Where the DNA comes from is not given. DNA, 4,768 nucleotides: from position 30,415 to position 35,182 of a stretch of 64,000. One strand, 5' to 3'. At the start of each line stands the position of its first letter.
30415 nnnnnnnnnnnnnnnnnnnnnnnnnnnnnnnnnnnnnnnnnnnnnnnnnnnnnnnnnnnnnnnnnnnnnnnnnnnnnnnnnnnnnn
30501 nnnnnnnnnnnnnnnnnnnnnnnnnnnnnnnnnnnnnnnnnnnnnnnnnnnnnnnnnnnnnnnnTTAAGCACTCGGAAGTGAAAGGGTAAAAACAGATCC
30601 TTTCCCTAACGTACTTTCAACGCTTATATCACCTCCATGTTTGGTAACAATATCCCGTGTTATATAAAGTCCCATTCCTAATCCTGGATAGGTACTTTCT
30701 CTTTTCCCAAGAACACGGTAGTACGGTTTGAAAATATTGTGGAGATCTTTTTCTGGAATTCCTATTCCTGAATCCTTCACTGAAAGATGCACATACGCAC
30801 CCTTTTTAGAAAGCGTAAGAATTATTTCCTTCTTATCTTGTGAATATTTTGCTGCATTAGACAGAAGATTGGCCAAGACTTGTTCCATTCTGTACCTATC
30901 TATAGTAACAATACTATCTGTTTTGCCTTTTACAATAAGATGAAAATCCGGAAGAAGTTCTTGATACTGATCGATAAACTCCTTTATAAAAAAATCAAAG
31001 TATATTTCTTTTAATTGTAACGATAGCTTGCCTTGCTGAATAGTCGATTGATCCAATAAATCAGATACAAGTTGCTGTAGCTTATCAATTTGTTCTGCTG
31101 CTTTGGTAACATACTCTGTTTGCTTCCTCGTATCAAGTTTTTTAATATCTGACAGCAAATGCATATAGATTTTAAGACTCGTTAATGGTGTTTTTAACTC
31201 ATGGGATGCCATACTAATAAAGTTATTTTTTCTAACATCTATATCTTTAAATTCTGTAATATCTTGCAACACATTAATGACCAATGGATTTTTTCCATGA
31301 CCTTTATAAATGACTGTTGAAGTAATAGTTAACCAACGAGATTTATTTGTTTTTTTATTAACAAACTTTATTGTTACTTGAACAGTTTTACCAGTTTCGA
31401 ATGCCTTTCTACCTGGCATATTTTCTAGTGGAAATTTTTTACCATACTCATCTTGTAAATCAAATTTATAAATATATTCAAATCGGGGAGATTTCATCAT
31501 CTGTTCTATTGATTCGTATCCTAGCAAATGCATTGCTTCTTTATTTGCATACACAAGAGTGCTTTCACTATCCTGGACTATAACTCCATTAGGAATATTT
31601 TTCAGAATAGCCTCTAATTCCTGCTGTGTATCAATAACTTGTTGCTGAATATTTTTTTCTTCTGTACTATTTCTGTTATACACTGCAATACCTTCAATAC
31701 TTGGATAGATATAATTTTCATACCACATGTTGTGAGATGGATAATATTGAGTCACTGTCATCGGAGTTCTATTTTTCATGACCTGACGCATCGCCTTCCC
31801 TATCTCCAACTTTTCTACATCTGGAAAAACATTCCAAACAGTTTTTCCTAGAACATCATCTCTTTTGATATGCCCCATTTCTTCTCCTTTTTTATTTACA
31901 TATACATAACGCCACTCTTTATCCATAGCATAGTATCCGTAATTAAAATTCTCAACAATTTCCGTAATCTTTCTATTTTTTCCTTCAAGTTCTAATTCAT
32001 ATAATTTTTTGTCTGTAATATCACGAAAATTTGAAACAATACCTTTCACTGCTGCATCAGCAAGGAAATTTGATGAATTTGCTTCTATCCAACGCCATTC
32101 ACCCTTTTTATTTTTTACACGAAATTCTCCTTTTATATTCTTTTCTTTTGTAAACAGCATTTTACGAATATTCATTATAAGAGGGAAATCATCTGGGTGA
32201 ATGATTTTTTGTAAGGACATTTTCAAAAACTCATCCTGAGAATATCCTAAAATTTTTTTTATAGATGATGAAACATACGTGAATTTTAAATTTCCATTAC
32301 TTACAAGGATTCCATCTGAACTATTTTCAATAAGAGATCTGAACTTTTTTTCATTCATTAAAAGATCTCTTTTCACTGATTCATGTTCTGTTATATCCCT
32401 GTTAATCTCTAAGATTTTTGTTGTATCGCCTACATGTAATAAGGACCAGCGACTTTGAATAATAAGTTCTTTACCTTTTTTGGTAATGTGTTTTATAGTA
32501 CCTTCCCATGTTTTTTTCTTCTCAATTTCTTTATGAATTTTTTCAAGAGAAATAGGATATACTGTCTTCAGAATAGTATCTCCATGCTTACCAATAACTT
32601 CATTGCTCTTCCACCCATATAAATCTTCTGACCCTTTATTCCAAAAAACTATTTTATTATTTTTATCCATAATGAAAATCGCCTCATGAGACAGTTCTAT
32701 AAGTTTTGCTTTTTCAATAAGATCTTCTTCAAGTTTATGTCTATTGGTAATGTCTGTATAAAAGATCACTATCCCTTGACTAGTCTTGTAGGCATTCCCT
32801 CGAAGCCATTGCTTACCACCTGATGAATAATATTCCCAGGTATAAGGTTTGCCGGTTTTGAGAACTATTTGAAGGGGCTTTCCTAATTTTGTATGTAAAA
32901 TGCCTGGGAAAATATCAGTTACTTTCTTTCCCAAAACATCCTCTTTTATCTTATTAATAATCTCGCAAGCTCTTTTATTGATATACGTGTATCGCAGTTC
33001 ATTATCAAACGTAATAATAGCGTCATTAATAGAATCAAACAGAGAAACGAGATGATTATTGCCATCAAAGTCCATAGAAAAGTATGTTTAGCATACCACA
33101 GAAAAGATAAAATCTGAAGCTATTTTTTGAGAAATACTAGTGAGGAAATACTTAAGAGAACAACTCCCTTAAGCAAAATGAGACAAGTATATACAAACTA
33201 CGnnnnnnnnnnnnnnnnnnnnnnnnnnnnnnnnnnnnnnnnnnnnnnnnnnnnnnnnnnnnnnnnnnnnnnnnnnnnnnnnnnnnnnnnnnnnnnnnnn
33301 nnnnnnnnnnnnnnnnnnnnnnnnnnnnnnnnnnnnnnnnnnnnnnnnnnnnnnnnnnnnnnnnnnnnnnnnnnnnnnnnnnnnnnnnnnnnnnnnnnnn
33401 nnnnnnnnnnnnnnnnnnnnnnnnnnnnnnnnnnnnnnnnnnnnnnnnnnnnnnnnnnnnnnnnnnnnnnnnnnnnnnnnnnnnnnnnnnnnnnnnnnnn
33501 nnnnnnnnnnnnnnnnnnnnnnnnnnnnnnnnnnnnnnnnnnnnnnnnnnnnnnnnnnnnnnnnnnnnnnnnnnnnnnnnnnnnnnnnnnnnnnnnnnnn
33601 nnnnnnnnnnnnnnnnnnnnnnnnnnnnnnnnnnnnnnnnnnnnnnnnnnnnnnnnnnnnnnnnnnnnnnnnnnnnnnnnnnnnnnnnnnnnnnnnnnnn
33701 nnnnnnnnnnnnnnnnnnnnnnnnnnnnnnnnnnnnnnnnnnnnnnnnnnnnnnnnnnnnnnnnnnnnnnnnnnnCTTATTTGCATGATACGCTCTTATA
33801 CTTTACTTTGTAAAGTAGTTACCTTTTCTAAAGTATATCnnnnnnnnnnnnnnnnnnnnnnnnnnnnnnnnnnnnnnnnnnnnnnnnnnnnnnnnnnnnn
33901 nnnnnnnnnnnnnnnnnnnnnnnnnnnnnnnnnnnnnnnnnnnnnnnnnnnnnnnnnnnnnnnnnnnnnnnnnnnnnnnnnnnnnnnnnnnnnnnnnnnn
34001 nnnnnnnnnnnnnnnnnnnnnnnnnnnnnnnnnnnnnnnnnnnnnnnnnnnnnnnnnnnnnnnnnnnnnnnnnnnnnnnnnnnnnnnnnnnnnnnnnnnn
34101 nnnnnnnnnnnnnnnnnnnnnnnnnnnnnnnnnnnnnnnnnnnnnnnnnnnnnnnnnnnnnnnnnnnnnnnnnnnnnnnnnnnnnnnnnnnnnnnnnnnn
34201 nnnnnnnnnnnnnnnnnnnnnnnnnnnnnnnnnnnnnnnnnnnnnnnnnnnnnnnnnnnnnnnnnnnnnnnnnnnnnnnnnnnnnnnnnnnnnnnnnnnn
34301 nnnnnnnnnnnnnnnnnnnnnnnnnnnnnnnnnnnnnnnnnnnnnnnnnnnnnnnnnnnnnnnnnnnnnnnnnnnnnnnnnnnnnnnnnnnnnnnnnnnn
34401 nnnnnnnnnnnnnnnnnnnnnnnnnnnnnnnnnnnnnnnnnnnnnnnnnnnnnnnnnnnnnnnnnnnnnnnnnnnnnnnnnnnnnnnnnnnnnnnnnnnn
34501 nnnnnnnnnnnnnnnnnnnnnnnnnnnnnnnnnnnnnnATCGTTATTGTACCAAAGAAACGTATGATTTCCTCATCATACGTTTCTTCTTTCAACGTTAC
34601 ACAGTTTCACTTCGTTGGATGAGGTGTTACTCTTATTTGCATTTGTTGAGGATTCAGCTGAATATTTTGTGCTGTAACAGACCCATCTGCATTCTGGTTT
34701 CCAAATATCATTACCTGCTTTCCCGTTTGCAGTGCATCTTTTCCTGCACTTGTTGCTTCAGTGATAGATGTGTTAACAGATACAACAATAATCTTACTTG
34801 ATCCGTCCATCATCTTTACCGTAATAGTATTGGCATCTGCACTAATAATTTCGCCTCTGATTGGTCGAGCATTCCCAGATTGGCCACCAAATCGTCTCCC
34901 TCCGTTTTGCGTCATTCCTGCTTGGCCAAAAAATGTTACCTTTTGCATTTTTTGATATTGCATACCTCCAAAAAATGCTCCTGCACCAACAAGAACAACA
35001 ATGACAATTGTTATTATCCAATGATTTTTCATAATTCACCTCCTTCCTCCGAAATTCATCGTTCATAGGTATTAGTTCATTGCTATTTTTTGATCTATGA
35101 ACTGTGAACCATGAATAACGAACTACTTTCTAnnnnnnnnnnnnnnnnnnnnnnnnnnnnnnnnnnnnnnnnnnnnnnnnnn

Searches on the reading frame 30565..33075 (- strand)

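Call 57: search_protein_families(library=pfam, proteins=[window:30565-33075:-], max_evalue=0.0001)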
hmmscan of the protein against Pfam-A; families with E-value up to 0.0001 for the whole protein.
window:30565-33075:- (836 aa): 12 families
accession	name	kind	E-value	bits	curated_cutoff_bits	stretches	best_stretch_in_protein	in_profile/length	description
PF08448.16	PAS_4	-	2.9e-47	159.9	23.1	4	13-113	1-109/110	PAS fold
PF13426.13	PAS_9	-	1.1e-41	141.7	27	3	131-230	2-103/103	PAS domain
PF00989.32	PAS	-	4.3e-39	133.5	22.6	3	244-353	2-113/113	PAS fold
PF13188.13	PAS_8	-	8.6e-33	111.6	21.8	3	487-535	3-50/65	PAS domain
PF02518.31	HATPase_c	-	3e-28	98.9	26.4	1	726-835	2-109/111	Histidine kinase-, DNA gyrase B-, and HSP90-like ATPase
PF08447.18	PAS_3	-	2e-27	95.7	25.6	2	266-337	2-75/89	PAS fold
PF00512.31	HisKA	-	8.1e-16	58.3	26.9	1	616-682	2-66/66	His Kinase A (phospho-acceptor) domain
PF12860.13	PAS_7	-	1.8e-14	54.3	27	0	13-116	1-114/115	PAS fold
PF13596.12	PAS_10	-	1.1e-06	29.7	22.1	0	11-110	3-106/106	PAS domain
PF18095.7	PAS_12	-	6.3e-06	26.2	22.6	0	135-213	61-138/153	UPF0242 C-terminal PAS-like domain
PF24820.1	Diguanyl_cycl_sensor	-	1.4e-05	25.4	28.1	0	125-181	1-57/109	Diguanylate cyclase-like sensor domain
PF14598.12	PAS_11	-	3.6e-05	24.1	25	0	262-338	11-87/109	PAS domain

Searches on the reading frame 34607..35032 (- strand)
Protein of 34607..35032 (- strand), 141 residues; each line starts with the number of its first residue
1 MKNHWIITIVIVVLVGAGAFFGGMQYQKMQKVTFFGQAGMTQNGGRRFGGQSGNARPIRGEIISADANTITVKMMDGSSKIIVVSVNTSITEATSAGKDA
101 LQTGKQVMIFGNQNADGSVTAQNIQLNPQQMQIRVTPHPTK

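Call 57: search_protein_families(library=pfam, proteins=[window:34607-35032:-], max_evalue=0.0001)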
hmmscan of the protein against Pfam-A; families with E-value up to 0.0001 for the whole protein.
window:34607-35032:- (141 aa): 1 family
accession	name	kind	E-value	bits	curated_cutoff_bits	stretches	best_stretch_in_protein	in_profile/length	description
PF18914.6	DUF5666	-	1.3e-07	32.2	27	1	59-124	1-59/60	Domain of unknown function (DUF5666)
